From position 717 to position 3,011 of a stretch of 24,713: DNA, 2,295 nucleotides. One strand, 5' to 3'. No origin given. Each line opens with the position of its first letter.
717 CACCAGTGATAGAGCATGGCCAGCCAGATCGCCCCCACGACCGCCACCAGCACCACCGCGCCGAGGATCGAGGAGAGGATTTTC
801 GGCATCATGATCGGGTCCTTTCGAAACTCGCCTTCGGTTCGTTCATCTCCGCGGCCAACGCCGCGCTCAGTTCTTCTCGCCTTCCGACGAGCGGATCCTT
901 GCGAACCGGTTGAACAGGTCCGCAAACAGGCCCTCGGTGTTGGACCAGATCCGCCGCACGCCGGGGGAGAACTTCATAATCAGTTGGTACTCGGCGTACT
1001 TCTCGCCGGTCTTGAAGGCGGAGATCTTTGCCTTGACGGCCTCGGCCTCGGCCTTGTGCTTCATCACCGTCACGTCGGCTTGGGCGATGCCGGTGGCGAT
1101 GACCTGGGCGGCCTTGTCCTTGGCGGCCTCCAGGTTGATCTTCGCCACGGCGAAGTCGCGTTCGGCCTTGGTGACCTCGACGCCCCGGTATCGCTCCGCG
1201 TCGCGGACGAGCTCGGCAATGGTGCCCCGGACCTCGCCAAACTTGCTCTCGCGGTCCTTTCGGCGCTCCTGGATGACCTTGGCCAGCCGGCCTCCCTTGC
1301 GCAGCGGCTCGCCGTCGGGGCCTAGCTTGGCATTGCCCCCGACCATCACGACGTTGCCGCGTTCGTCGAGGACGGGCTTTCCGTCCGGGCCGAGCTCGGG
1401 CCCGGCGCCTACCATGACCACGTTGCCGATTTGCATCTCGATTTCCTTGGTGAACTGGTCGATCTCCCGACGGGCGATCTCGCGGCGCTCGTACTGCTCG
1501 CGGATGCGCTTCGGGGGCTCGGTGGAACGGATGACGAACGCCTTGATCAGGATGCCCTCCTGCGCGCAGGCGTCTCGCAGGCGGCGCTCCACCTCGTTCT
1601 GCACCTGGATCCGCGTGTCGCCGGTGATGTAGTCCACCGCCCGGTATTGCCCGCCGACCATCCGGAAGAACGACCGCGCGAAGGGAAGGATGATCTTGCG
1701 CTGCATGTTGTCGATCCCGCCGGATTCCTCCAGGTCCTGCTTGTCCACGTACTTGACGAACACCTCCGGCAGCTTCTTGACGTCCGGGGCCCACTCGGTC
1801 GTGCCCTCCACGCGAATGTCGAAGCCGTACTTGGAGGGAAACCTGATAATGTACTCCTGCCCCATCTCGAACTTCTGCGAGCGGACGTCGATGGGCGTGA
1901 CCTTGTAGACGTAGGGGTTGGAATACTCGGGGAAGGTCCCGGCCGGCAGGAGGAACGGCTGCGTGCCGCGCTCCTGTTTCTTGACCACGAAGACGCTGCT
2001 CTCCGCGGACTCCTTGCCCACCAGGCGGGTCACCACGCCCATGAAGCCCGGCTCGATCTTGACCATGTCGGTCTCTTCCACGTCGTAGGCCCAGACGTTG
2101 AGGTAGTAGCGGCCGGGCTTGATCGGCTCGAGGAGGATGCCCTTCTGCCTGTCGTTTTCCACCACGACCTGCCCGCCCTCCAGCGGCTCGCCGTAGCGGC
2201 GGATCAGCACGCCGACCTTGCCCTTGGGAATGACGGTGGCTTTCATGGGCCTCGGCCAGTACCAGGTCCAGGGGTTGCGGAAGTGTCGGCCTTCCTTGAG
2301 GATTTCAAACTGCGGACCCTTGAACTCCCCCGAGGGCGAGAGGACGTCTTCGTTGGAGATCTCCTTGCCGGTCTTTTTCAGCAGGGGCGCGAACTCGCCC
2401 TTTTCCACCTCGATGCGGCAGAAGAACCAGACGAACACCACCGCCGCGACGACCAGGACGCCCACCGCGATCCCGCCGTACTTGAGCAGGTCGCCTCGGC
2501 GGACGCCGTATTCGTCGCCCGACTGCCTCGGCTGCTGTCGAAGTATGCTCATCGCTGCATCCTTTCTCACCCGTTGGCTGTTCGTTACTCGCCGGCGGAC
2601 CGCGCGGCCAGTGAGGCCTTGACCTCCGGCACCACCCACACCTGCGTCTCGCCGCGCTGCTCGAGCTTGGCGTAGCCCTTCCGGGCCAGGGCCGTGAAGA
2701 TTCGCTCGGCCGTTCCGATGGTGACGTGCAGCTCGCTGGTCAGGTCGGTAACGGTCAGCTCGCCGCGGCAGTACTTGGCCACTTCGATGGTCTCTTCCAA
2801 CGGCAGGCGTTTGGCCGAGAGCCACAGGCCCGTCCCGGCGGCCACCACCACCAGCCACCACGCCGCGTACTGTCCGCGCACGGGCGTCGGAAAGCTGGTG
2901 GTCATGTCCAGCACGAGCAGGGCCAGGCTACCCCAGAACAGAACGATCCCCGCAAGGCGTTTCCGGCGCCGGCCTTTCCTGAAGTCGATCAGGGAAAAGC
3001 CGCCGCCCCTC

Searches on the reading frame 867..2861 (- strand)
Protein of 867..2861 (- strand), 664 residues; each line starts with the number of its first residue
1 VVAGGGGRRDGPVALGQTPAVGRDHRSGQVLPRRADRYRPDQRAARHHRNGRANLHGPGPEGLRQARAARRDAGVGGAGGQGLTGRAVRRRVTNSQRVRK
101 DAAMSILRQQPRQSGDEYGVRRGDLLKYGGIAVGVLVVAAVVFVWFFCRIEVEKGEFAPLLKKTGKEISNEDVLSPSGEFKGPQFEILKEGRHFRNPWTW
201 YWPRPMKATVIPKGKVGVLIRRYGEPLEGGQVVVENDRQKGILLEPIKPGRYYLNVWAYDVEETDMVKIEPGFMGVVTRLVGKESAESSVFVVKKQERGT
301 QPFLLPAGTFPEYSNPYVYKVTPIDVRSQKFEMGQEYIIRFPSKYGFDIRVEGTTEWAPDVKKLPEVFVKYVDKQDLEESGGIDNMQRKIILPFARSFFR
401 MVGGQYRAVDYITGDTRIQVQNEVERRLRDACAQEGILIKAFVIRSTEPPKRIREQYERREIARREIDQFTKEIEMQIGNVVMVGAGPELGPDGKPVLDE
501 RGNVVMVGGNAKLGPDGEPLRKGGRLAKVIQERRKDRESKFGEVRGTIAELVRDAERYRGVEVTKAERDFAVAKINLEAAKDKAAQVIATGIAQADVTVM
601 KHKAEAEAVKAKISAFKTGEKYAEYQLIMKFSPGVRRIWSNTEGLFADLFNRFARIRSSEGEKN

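Call 87: search_protein_families(library=pfam, proteins=[window:867-2861:-], max_evalue=0.001)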
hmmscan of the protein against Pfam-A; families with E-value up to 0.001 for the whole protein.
window:867-2861:- (664 aa): 1 family
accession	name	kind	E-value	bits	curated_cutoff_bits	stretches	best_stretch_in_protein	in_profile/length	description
PF01145.31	Band_7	-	1.3e-15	58.3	23.6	1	268-469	2-167/176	SPFH domain / Band 7 family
